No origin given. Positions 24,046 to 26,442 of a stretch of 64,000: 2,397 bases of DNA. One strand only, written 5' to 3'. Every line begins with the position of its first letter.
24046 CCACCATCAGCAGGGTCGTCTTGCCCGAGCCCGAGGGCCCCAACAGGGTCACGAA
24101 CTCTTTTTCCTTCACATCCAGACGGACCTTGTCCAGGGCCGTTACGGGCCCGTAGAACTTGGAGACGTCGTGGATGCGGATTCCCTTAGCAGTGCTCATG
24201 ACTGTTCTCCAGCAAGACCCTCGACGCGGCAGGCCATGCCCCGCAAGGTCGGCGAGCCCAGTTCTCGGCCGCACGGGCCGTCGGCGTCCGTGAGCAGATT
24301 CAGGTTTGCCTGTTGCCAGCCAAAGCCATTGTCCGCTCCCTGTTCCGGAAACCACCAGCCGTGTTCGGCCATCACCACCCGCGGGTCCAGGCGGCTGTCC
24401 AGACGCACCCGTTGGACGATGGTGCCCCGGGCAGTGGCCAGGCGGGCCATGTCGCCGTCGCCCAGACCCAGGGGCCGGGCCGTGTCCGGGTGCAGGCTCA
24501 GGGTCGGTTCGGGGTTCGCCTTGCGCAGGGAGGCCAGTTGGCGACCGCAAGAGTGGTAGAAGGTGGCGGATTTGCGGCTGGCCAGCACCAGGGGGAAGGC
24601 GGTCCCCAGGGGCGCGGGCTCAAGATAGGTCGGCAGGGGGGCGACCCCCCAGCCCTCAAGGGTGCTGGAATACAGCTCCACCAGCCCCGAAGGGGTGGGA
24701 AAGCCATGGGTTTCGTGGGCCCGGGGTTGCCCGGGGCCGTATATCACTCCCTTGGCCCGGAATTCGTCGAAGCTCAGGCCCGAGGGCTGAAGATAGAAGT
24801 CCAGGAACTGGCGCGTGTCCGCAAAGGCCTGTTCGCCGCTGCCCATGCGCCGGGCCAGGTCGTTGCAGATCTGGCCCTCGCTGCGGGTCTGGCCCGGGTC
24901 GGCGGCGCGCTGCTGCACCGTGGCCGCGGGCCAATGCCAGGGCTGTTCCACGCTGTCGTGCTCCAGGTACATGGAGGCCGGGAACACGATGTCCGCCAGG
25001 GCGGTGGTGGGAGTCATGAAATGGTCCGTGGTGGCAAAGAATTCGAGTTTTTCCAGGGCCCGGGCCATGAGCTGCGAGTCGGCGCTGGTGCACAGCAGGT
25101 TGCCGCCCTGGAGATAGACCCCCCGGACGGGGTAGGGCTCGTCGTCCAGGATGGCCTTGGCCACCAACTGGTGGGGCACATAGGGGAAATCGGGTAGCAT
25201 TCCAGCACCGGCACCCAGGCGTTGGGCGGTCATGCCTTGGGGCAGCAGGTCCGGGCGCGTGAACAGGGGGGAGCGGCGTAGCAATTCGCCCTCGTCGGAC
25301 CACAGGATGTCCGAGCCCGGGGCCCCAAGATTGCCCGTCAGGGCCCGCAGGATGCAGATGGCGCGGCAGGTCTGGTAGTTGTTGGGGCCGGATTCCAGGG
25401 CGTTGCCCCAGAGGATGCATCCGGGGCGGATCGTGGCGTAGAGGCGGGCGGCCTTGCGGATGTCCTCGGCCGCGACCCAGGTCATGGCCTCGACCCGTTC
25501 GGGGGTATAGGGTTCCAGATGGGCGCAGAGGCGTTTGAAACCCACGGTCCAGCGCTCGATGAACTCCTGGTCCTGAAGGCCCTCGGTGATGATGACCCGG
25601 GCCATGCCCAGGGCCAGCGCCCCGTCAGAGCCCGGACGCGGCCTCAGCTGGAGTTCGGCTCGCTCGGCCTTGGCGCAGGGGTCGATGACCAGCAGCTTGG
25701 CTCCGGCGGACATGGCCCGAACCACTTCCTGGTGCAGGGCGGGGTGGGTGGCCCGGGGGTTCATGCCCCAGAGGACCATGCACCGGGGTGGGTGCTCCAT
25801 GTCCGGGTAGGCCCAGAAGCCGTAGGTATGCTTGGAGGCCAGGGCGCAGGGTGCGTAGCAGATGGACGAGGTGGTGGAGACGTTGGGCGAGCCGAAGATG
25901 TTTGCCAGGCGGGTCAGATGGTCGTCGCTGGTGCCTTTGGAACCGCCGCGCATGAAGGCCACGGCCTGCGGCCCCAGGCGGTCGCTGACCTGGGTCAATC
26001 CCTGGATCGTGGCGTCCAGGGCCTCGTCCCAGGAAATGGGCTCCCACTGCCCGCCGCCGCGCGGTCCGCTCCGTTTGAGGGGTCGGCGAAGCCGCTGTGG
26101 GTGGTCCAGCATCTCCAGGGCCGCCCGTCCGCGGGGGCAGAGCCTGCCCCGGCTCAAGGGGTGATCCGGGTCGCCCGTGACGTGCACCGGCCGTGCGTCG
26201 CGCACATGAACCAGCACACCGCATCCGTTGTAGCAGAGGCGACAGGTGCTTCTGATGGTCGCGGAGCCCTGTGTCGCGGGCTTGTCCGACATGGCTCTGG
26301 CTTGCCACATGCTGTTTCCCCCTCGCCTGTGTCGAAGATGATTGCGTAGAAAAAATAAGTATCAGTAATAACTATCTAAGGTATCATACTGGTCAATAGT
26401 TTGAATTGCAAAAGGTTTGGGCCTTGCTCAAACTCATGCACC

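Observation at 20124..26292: Cytoplasmic Fe-S molybdopterin oxidoreductase translationally coupled to an FbpABC/ThiBPQ/PotABCD-type importer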

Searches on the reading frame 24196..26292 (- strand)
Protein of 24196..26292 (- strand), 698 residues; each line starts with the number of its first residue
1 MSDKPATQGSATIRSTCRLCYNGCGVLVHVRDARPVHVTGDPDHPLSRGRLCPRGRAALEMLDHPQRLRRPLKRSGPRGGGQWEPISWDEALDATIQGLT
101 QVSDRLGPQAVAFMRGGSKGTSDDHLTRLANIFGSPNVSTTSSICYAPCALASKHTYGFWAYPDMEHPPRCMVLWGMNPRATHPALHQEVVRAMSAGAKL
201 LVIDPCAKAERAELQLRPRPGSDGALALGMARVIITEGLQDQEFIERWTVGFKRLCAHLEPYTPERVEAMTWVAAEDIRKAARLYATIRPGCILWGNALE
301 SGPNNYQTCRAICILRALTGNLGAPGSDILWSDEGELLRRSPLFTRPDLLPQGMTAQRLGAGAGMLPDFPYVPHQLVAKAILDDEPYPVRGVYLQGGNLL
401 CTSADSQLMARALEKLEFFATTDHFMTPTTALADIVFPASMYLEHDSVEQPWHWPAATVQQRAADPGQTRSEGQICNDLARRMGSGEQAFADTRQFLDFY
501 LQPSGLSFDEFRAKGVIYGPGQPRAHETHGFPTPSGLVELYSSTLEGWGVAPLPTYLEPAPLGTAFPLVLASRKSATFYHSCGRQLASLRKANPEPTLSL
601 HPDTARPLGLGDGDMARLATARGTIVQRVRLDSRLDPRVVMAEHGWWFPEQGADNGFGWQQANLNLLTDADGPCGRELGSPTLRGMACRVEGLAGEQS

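Call 5: search_protein_families(library=pfam, proteins=[window:24196-26292:-])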
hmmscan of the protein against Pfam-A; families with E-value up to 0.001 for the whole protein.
window:24196-26292:- (698 aa): 3 families
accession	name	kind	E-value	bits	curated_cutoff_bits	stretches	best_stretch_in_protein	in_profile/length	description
PF00384.28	Molybdopterin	-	2.2e-41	142.5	24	1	67-481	1-352/353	Molybdopterin oxidoreductase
PF01568.27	Molydop_binding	-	1.8e-17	63.8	26.8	1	568-670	1-95/110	Molydopterin dinucleotide binding domain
PF04879.21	Molybdop_Fe4S4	-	1.4e-16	60.7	22.7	1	12-62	3-53/55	Molybdopterin oxidoreductase Fe4S4 domain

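Call 6: search_protein_families(library=ncbifam, proteins=[window:24196-26292:-])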
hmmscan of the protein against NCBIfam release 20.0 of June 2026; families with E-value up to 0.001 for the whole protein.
window:24196-26292:- (698 aa): 27 families (the best 25 are shown)
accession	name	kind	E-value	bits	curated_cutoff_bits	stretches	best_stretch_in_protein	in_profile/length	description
TIGR01591.1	Fdh-alpha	equivalog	1.1e-83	281.5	666.25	2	16-329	2-318/672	formate dehydrogenase subunit alpha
NF012032.0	PRK15488.1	equivalog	8.4e-82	275.4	694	1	8-487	39-531/759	thiosulfate reductase PhsA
NF047855.1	AssmNtatRedNasC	equivalog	4e-56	190.7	1100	2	10-327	18-341/708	assimilatory nitrate reductase catalytic subunit NasC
TIGR02166.1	dmsA_ynfE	subfamily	6.6e-54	183.2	777.7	1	12-654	44-762/794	DMSO/selenate family reductase complex A subunit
TIGR03479.1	DMSO_red_II_alp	subfamily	1.8e-44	152.1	984.75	3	17-246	63-304/913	molybdopterin-dependent oxidoreductase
TIGR00509.1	bisC_fam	subfamily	6.8e-44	150.2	1017.55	1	75-671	63-733/772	molybdopterin guanine dinucleotide-containing S/N-oxide reductase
NF041783.2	mnquin_red_QrcB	equivalog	8.9e-37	126.6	440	1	12-327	52-364/695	menaquinone reductase molybdopterin-binding-like subunit QrcB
NF041323.1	Nitr_red_NasA_Halo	equivalog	3.1e-36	125.1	1000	2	20-326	3-308/673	assimilatory nitrate reductase NasA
TIGR01553.1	formate-DH-alph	equivalog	3.3e-36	124.5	814.2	1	12-250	44-305/1009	formate dehydrogenase-N subunit alpha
NF041884.1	selenate_YnfF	exception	5.8e-35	120.4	1650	1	13-327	46-396/798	selenate/tellurate reductase subunit YnfF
NF041885.1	selenate_YnfE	exception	8.4e-35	119.8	1675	1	16-327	52-403/805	selenate/tellurate reductase subunit YnfE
NF041513.1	formate_DH_Act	exception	2e-30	105.4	1400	1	11-249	41-295/1067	formate dehydrogenase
NF011566.1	PRK14990.1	exception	1.8e-29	102.3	1600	1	5-327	51-416/814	dimethylsulfoxide reductase subunit A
NF010055.0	PRK13532.1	equivalog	1.4e-27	96.3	904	1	14-249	44-291/830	nitrate reductase catalytic subunit NapA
NF041714.1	arsenate_red_ArrA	equivalog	2.4e-27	95.4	1600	1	11-255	49-302/848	arsenate respiratory reductase molybdopterin-containing subunit ArrA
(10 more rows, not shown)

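Call 9: find_homologous_proteins(query=window:24196-26292:-, max_evalue=1e-20)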
Query window:24196-26292:- (698 aa): 3136 proteins with E <= 1e-20 among 8000 candidates; the best 120 are listed.
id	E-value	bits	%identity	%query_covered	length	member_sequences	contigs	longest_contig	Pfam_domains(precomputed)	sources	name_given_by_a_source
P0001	0.0e+0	1639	100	100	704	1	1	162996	PF00384.28,PF01568.28,PF04879.22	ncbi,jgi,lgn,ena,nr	ncbi:MAG: molybdopterin-dependent oxidoreductase [Proteobacteria bacterium]|nr:molybdopterin-depende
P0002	0.0e+0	1220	74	100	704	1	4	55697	PF00384.28,PF01568.28,PF04879.22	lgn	-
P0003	0.0e+0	1169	71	99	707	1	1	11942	PF00384.28,PF01568.28,PF04879.22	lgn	-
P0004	0.0e+0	1164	70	100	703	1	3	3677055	PF00384.28,PF01568.28,PF04879.22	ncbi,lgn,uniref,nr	ncbi:molybdopterin-containing oxidoreductase family protein [Desulfovibrio ferrophilus]|uniref:Molyb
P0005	0.0e+0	1162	73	98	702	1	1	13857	PF00384.28,PF01568.28,PF04879.22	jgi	-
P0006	0.0e+0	1122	69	98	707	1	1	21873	PF00384.28,PF01568.28,PF04879.22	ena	-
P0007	0.0e+0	1111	68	98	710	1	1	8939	PF00384.28,PF01568.28,PF04879.22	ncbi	-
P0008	0.0e+0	1108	69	96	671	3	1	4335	PF00384.28,PF01568.28,PF04879.22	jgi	jgi:anaerobic selenocysteine-containing dehydrogenase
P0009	0.0e+0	1092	67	98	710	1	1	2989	PF00384.28,PF01568.28,PF04879.22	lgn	-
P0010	0.0e+0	1045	65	98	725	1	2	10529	PF00384.28,PF01568.28,PF04879.22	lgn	-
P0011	2.7e-296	1003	63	96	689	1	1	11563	PF00384.28,PF01568.28,PF04879.22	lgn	-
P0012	3.5e-244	831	53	98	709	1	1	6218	PF00384.28,PF01568.28,PF04879.22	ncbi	ncbi:MAG: molybdopterin-dependent oxidoreductase [Desulfobacterium sp.]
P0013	1.7e-240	818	51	98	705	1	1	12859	PF00384.28,PF01568.28,PF04879.22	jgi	jgi:anaerobic selenocysteine-containing dehydrogenase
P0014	1.9e-239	815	50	98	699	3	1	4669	PF00384.28,PF01568.28,PF04879.22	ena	-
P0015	2.2e-239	815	53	97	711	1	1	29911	PF00384.28,PF01568.28,PF04879.22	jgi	-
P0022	7.5e-228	777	48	98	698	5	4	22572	PF00384.28,PF01568.28,PF04879.22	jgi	jgi:anaerobic selenocysteine-containing dehydrogenase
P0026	9.3e-223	760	50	97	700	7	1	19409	PF00384.28,PF01568.28,PF04879.22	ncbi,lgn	-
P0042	9.2e-213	727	50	97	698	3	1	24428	PF00384.28,PF01568.28,PF04879.22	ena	-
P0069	7.9e-206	704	48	97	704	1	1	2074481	PF00384.28,PF01568.28,PF04879.22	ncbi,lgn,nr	ncbi:MAG: molybdopterin-dependent oxidoreductase [Syntrophobacterales bacterium]|nr:MAG: molybdopter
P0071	3.7e-205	702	45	98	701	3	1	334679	PF00384.28,PF01568.28,PF04879.22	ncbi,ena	-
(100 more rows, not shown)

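Call 10: search_solved_structures(query=window:24196-26292:-, max_evalue=1e-10, show_alignments=2)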
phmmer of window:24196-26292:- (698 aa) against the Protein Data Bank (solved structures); distinct sequences matched with E-value up to 1e-10: 45.
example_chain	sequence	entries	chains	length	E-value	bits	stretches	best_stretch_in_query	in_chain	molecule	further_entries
2e7z_A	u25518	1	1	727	1e-85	291.7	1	16-686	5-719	Acetylene hydratase Ahy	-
2vpw_A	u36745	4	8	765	1.1e-66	228.9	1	12-646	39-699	THIOSULFATE REDUCTASE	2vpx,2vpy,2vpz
7qv7_S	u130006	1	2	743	4.2e-62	213.7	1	13-646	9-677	Hydrogen dependent carbon dioxide reductase subunit FdhF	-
1aa6_A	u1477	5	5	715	1.1e-56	195.8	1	15-648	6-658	FORMATE DEHYDROGENASE H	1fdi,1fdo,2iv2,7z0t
7vw6_A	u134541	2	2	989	1.2e-54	189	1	12-634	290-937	Formate dehydrogenase | Tungsten-containing formate dehydrogenase alpha subunit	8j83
7e5z_A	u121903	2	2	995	1.3e-54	189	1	12-634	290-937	Formate dehydrogenase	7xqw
9t1s_L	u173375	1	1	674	7.4e-51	176.5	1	13-641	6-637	formate dehydrogenase (coenzyme F420)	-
7bkb_D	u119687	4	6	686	9.9e-46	159.6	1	13-641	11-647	Formate dehydrogenase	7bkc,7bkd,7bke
6tg9_A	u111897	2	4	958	1e-44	156.2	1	13-642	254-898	Formate dehydrogenase subunit alpha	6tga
9wxb_B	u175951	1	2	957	1.4e-44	155.8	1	13-642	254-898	Formate dehydrogenase alpha subunit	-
9vap_A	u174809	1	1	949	4.1e-43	150.9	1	9-327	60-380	Formate dehydrogenase molybdopterin-binding subunit FdhA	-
8rqz_C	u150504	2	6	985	1.1e-39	139.6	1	14-635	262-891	Probable oxidoreductase YjgC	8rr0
9gzq_A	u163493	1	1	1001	1.2e-39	139.5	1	14-635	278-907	Probable oxidoreductase YjgC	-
2jio_A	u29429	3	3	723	2.6e-38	135.1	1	13-327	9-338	PERIPLASMIC NITRATE REDUCTASE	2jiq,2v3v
1e18_A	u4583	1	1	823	1e-37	133.1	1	76-668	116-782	DMSO REDUCTASE.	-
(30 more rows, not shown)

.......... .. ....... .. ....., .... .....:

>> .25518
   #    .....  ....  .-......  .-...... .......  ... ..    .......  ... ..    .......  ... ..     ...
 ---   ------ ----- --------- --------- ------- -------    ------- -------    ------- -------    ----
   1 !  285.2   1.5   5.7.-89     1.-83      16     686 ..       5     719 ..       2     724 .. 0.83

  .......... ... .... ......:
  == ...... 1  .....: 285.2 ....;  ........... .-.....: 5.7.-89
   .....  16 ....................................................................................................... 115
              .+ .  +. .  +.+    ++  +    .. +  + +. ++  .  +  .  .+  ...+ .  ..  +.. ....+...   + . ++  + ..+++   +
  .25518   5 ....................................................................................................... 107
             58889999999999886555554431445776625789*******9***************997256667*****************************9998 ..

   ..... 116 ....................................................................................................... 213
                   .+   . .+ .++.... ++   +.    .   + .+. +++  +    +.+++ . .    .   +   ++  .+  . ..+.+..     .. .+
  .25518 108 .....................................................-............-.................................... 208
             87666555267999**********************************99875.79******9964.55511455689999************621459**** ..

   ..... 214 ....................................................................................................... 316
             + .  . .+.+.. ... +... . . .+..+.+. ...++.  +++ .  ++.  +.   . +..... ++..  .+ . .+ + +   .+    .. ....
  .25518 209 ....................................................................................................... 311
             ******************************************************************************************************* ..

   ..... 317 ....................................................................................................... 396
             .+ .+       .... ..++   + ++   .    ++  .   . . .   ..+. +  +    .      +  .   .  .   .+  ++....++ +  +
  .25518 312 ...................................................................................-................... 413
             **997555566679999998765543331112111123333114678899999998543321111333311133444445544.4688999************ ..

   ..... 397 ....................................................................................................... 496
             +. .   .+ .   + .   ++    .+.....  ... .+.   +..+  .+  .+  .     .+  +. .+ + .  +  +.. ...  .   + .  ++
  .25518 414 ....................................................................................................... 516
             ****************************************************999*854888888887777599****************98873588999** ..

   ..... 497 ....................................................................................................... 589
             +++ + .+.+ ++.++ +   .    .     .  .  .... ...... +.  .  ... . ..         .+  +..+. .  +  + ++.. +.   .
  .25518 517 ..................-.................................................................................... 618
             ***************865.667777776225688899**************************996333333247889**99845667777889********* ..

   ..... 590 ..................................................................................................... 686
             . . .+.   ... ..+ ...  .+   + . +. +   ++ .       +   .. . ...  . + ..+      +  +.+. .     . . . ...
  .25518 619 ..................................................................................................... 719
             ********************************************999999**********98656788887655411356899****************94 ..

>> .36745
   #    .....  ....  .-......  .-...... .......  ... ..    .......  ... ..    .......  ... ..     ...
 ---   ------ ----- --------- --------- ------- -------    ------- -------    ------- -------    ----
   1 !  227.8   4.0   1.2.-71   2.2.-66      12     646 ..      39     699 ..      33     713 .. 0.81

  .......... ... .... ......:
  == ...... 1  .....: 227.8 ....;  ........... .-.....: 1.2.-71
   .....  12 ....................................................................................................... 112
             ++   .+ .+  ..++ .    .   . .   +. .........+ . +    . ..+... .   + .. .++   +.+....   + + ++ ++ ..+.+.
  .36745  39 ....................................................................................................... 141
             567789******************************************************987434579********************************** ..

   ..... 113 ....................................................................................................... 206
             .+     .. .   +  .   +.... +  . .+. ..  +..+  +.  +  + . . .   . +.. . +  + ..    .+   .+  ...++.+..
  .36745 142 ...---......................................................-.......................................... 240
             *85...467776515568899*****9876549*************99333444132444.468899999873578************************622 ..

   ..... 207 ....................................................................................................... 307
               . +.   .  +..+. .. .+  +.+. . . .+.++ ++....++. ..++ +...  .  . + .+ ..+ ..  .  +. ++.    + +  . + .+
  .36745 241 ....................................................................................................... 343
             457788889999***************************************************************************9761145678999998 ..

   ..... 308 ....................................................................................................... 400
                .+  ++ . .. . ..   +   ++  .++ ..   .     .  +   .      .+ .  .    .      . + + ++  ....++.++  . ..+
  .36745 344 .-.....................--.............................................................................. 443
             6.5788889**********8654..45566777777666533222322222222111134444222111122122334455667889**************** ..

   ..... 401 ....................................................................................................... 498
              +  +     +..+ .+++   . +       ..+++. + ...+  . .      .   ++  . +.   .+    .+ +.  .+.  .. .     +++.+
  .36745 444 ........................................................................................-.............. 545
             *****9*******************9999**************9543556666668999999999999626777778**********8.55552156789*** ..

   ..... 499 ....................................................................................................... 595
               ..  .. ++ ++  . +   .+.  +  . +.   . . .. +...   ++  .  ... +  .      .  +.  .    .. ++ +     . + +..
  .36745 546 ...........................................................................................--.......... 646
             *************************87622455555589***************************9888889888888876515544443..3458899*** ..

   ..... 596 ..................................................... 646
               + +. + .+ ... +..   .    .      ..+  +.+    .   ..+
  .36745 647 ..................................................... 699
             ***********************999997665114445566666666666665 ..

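Call 11: find_encoding_contigs(protein=P0004, flank=10000, max_places=2)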
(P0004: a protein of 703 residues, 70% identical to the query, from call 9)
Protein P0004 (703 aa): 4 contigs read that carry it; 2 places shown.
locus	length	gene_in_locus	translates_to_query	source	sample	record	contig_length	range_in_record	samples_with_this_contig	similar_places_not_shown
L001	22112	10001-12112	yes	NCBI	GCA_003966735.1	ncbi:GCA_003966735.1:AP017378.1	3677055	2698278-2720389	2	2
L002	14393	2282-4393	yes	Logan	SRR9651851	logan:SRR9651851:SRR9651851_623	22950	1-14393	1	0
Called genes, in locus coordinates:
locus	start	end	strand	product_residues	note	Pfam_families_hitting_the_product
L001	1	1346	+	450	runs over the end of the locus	PF00890:FAD_binding_2, PF07992:Pyr_redox_2 (faint)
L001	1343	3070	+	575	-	PF02665:Nitrate_red_gam (weak), PF12838:Fer4_7 (faint), PF00037:Fer4 (faint), PF12797:Fer4_2 (faint), PF13183:Fer4_8, PF13187:Fer4_9 (weak), PF13237:Fer4_10 (weak), PF13534:Fer4_17, +3 more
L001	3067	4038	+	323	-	PF02754:CCG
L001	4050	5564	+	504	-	PF00370:FGGY_N, PF02782:FGGY_C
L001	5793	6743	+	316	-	-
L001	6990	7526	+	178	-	PF10947:DUF2628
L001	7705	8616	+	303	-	PF04055:Radical_SAM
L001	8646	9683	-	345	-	PF24827:AstE_AspA_cat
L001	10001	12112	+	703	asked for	PF04879:Molybdop_Fe4S4, PF00384:Molybdopterin, PF01568:Molydop_binding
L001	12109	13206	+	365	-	PF02463:SMC_N (faint), PF00005:ABC_tran, PF08402:TOBE_2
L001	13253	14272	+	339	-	PF01547:SBP_bac_1, PF13531:SBP_bac_11 (faint), PF13416:SBP_bac_8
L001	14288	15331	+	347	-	PF00528:BPD_transp_1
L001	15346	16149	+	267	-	PF00528:BPD_transp_1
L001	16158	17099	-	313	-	PF00535:Glycos_transf_2, PF10111:Glyco_tranf_2_2 (weak), PF13641:Glyco_tranf_2_3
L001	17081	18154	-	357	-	-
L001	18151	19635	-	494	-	PF01943:Polysacc_synt, PF13440:Polysacc_synt_3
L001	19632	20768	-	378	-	PF13439:Glyco_transf_4, PF13579:Glyco_trans_4_4, PF20706:GT4-conflict, PF00534:Glycos_transf_1, PF13524:Glyco_trans_1_2, PF13692:Glyco_trans_1_4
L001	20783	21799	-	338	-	-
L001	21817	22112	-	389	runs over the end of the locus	PF00535:Glycos_transf_2, PF13641:Glyco_tranf_2_3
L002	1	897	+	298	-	?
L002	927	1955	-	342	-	PF24827:AstE_AspA_cat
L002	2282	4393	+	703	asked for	PF04879:Molybdop_Fe4S4, PF00384:Molybdopterin, PF01568:Molydop_binding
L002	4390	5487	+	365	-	PF02463:SMC_N (faint), PF00005:ABC_tran, PF08402:TOBE_2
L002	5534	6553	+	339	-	PF01547:SBP_bac_1, PF13531:SBP_bac_11 (faint), PF13416:SBP_bac_8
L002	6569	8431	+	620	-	PF00528:BPD_transp_1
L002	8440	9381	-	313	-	PF00535:Glycos_transf_2, PF10111:Glyco_tranf_2_2 (weak), PF13641:Glyco_tranf_2_3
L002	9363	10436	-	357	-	-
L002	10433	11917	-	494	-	PF01943:Polysacc_synt, PF13440:Polysacc_synt_3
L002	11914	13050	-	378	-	PF13439:Glyco_transf_4, PF13579:Glyco_trans_4_4, PF20706:GT4-conflict, PF00534:Glycos_transf_1, PF13524:Glyco_trans_1_2, PF13692:Glyco_trans_1_4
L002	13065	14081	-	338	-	-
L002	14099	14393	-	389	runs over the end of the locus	PF00535:Glycos_transf_2, PF13641:Glyco_tranf_2_3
